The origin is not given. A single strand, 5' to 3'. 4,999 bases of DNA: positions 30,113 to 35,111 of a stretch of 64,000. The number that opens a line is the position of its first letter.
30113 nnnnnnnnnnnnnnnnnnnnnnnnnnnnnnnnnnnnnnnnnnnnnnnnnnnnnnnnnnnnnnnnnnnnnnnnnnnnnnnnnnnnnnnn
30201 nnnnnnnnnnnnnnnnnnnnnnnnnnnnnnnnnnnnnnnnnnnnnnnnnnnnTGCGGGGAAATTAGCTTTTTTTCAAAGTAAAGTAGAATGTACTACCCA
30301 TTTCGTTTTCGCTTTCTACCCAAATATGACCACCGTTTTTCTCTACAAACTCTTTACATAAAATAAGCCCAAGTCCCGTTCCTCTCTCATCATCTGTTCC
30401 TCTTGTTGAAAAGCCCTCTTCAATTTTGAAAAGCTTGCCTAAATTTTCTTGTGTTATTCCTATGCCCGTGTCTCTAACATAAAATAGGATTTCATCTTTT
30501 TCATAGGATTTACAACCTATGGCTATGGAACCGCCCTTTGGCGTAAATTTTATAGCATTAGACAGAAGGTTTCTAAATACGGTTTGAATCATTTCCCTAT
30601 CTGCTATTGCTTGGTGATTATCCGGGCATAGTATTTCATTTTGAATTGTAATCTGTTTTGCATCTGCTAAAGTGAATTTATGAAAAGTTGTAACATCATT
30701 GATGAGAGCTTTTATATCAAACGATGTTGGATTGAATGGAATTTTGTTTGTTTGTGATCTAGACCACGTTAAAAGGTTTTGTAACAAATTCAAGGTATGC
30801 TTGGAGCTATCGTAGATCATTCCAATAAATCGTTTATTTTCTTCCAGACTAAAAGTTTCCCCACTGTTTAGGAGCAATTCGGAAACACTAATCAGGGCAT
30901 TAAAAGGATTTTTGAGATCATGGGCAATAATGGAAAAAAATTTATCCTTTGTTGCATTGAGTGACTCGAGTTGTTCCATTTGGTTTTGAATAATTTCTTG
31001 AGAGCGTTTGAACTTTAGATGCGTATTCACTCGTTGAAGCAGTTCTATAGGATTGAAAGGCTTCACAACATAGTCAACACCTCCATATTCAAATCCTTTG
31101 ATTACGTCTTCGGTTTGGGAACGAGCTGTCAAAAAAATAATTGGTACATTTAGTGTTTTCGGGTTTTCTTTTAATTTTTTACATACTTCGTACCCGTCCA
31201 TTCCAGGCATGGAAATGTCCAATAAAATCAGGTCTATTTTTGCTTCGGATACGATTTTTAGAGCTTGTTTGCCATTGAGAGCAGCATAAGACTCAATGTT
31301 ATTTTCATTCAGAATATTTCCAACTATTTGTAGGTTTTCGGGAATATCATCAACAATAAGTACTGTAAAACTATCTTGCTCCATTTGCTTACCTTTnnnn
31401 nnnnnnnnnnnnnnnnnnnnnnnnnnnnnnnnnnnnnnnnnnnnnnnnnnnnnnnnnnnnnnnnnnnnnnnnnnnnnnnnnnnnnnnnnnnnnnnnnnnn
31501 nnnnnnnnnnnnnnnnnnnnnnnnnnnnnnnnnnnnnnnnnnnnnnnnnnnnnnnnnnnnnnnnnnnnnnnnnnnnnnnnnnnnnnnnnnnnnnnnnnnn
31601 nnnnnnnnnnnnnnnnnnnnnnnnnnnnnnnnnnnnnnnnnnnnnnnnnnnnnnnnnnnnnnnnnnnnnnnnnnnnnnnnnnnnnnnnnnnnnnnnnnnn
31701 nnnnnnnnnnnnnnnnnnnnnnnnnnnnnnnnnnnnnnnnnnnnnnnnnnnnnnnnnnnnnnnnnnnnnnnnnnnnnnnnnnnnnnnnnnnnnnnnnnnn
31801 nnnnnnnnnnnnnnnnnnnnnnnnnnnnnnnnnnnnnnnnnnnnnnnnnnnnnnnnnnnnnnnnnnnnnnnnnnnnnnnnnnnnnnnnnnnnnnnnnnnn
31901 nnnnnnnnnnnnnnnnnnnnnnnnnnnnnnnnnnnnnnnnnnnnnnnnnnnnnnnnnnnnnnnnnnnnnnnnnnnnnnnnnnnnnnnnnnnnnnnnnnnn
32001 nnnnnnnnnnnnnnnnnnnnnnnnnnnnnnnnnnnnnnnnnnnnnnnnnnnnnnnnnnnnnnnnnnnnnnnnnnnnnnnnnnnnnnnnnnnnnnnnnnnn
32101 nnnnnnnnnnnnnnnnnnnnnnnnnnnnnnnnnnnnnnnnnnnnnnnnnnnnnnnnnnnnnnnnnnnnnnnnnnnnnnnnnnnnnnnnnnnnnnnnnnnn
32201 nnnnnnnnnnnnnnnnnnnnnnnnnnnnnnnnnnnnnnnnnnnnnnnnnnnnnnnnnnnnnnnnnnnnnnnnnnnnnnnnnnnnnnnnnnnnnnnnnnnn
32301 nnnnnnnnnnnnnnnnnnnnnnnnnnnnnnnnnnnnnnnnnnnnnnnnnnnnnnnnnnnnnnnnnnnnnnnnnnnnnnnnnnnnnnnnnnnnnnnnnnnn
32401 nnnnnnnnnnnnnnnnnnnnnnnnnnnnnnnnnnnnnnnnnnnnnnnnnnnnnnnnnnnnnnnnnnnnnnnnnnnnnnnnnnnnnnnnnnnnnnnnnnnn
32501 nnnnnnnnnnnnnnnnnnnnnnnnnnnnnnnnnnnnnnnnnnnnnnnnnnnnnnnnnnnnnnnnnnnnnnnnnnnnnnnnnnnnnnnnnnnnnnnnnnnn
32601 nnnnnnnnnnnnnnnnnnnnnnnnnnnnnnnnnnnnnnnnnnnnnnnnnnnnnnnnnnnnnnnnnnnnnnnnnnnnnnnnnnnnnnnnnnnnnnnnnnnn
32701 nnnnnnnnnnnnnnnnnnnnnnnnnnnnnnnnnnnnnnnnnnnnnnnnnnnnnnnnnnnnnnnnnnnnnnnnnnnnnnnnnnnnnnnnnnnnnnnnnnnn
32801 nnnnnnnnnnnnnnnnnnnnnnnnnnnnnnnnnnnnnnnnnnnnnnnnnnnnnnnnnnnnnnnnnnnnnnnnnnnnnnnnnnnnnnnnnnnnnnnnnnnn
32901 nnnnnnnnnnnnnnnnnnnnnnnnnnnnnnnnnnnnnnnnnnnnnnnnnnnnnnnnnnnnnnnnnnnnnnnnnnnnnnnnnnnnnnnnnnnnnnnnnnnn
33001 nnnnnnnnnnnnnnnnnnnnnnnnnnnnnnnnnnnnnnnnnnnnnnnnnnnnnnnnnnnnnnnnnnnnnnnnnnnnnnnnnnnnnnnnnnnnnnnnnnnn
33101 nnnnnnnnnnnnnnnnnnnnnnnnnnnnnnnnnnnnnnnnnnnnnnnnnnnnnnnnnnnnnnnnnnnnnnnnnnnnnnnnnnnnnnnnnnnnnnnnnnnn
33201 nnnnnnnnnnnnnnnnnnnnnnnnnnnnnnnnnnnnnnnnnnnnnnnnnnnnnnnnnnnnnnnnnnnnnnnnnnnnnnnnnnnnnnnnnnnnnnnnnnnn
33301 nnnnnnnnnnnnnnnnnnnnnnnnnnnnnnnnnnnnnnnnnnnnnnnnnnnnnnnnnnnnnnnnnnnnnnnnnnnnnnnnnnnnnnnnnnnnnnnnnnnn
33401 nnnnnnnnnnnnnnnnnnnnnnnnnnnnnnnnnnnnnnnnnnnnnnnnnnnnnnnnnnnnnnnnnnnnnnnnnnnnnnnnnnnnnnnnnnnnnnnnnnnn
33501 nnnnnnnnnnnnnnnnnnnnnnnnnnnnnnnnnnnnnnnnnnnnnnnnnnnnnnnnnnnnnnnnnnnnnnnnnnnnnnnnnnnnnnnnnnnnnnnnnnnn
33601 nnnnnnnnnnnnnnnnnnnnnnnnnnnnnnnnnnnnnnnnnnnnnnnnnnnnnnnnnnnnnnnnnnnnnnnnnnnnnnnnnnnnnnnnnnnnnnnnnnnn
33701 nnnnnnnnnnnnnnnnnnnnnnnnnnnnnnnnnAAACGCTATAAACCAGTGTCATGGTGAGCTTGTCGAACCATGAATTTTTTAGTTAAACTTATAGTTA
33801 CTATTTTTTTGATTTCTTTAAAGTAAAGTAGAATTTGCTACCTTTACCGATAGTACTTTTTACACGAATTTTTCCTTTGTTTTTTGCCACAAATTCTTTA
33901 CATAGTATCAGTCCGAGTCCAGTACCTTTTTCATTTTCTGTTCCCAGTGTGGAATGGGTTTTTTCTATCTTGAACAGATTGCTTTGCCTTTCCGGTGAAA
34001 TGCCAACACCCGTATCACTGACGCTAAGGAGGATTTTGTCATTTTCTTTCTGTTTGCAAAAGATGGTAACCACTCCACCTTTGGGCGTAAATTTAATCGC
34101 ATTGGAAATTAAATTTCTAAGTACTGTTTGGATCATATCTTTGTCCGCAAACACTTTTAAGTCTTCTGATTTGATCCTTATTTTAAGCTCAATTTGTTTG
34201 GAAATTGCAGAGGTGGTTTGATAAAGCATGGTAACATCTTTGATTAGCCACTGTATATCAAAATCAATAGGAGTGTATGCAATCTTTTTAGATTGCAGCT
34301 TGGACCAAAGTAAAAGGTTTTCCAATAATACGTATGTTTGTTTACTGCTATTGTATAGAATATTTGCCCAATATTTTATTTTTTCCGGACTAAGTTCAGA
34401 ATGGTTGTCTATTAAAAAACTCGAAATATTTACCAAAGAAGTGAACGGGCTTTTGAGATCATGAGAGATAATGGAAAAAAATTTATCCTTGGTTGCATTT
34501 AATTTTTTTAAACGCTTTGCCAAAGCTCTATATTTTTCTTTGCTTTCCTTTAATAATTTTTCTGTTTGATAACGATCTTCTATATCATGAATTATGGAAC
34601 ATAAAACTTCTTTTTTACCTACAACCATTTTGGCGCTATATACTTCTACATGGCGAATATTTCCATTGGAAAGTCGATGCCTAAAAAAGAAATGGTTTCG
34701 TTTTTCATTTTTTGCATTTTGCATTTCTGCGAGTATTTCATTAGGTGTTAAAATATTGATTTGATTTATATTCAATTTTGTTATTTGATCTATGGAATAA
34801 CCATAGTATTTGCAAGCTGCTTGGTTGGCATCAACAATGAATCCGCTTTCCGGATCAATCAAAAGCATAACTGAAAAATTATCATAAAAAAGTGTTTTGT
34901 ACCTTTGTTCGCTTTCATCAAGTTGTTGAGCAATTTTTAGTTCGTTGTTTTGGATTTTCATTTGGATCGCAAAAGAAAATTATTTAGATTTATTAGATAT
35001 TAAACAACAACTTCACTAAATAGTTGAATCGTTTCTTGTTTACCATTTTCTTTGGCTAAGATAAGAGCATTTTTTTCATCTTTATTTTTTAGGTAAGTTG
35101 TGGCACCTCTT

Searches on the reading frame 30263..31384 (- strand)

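Call 64: search_protein_families(library=pfam, proteins=[window:30263-31384:-], max_evalue=0.00001)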
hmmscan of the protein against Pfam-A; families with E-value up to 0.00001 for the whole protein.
window:30263-31384:- (373 aa): 3 families
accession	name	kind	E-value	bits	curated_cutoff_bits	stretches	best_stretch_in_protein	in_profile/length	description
PF00072.30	Response_reg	-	1.9e-31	108.9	30.2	1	8-120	1-111/111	Response regulator receiver domain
PF02518.31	HATPase_c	-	4e-26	92.1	26.4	1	262-372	2-109/111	Histidine kinase-, DNA gyrase B-, and HSP90-like ATPase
PF00512.31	HisKA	-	2.5e-12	47.1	26.9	1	146-212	2-65/66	His Kinase A (phospho-acceptor) domain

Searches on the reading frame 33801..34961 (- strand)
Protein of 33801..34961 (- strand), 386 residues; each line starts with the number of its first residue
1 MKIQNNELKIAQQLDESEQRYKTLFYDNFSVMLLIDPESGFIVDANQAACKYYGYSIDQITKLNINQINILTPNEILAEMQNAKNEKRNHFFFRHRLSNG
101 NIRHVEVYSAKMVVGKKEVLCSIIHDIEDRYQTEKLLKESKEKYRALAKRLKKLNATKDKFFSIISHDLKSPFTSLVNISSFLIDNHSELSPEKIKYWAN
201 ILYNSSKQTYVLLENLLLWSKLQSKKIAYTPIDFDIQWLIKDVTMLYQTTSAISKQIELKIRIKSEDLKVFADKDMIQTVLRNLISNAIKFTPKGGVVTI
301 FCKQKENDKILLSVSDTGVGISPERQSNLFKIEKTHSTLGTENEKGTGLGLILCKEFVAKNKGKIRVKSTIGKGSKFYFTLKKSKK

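Call 65: search_protein_families(library=pfam, proteins=[window:33801-34961:-], max_evalue=0.00001)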
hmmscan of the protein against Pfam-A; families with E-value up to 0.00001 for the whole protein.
window:33801-34961:- (386 aa): 4 families
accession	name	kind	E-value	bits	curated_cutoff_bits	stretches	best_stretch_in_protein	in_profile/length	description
PF02518.31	HATPase_c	-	2.1e-24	86.5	26.4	1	273-383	2-109/111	Histidine kinase-, DNA gyrase B-, and HSP90-like ATPase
PF13426.13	PAS_9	-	9.9e-09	35.9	27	1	31-128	2-102/103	PAS domain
PF00512.31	HisKA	-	1.9e-06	28.3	26.9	1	158-224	2-65/66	His Kinase A (phospho-acceptor) domain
PF00989.32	PAS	-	3e-06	27.6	22.6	1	30-127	12-113/113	PAS fold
